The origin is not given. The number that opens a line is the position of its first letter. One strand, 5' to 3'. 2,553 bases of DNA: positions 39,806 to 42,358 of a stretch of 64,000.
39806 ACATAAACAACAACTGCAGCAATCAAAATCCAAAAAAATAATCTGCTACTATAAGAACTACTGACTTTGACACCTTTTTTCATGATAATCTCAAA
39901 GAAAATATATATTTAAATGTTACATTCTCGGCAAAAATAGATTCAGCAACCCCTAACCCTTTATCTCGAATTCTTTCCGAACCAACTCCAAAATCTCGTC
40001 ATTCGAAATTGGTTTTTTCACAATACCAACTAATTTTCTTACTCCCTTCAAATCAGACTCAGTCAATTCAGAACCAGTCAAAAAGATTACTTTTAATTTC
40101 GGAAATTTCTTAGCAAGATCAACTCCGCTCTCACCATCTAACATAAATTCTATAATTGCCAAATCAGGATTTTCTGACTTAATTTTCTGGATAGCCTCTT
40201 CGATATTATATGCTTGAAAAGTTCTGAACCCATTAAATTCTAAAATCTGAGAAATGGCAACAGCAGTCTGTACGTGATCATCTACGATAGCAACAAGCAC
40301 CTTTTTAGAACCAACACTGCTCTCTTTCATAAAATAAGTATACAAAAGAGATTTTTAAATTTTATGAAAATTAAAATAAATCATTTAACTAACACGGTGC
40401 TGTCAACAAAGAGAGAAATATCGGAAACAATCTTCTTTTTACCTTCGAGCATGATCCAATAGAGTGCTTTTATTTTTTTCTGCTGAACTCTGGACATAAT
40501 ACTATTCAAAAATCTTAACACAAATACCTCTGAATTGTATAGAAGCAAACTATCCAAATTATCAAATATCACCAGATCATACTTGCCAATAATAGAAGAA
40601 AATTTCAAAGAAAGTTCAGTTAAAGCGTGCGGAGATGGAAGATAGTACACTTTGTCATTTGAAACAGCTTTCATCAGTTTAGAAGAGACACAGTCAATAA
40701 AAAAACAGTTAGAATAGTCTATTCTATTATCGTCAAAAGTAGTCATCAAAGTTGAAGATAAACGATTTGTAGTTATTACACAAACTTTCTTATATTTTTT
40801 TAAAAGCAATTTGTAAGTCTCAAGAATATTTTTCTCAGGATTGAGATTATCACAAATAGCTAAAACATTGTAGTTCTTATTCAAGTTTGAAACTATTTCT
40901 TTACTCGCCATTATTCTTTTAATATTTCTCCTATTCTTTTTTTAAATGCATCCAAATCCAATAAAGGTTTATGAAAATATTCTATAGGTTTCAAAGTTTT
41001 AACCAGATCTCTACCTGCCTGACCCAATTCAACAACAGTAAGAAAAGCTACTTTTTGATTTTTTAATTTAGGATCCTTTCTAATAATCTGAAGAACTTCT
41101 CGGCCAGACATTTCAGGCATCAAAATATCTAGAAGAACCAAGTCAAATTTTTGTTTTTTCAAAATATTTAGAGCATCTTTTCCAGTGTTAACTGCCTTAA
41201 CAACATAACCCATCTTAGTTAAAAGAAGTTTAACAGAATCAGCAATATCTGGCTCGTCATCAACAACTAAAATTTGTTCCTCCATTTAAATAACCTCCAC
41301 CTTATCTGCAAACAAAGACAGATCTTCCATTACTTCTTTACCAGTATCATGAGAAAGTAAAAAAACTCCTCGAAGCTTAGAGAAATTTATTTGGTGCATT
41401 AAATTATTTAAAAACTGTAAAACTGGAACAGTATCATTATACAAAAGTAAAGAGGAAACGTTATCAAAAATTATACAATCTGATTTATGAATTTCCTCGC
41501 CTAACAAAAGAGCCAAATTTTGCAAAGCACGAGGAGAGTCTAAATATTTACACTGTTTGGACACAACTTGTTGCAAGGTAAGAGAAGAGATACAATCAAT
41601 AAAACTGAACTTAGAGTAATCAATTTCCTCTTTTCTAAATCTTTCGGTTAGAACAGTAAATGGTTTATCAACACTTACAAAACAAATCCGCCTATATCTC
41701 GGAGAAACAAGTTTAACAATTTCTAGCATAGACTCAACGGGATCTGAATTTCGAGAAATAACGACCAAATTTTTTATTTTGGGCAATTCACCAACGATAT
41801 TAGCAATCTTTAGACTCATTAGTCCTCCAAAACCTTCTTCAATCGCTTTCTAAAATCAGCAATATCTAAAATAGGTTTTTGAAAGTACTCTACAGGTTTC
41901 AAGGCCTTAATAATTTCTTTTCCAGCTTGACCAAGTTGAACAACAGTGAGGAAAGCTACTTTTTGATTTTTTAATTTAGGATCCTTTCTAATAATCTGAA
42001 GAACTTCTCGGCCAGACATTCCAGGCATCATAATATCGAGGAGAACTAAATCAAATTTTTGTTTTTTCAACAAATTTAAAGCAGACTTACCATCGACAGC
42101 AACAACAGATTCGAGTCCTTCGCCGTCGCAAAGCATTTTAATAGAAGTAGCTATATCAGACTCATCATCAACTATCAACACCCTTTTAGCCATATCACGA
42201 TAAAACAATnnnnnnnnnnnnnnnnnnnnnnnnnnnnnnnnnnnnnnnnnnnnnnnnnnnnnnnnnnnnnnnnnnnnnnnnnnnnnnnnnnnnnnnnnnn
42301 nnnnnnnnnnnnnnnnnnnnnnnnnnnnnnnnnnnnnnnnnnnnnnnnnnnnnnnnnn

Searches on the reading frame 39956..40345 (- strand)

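Call 29: search_protein_families(library=pfam, proteins=[window:39956-40345:-], max_evalue=0.01)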
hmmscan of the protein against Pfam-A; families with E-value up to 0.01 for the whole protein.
window:39956-40345:- (130 aa): 1 family
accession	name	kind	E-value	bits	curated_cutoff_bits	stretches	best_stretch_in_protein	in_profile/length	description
PF00072.30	Response_reg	-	1.4e-14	54.6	30.2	1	18-122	1-110/111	Response regulator receiver domain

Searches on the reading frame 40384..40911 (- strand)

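Call 29: search_protein_families(library=pfam, proteins=[window:40384-40911:-], max_evalue=0.01)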
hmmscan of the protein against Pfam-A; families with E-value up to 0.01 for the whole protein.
window:40384-40911:- (176 aa): 2 families
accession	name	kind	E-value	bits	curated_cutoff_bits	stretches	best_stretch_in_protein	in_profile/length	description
PF24336.1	DUF7504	-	1e-05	26.5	27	1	52-173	41-177/179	Family of unknown function (DUF7504)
PF05763.18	DUF835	-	0.0045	17.2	33.1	0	93-146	57-112/136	Protein of unknown function (DUF835)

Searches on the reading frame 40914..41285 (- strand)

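Call 29: search_protein_families(library=pfam, proteins=[window:40914-41285:-], max_evalue=0.01)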
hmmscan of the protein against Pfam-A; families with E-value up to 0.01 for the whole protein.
window:40914-41285:- (124 aa): 2 families
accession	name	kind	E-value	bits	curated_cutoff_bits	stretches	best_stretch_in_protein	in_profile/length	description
PF00072.30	Response_reg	-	7.5e-21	74.8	30.2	1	5-86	1-80/111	Response regulator receiver domain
PF20161.5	VpsR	-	0.0016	18.6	23.7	1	6-97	14-97/121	VpsR domain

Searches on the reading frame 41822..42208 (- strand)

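Call 29: search_protein_families(library=pfam, proteins=[window:41822-42208:-], max_evalue=0.01)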
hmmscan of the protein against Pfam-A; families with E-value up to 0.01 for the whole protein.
window:41822-42208:- (129 aa): 2 families
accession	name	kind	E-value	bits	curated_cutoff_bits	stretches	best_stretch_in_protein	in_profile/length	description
PF00072.30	Response_reg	-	2.8e-19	69.8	30.2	1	10-121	1-108/111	Response regulator receiver domain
PF01189.24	Methyltr_RsmB-F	-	0.0027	17.8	27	1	7-104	33-125/199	16S rRNA methyltransferase RsmB/F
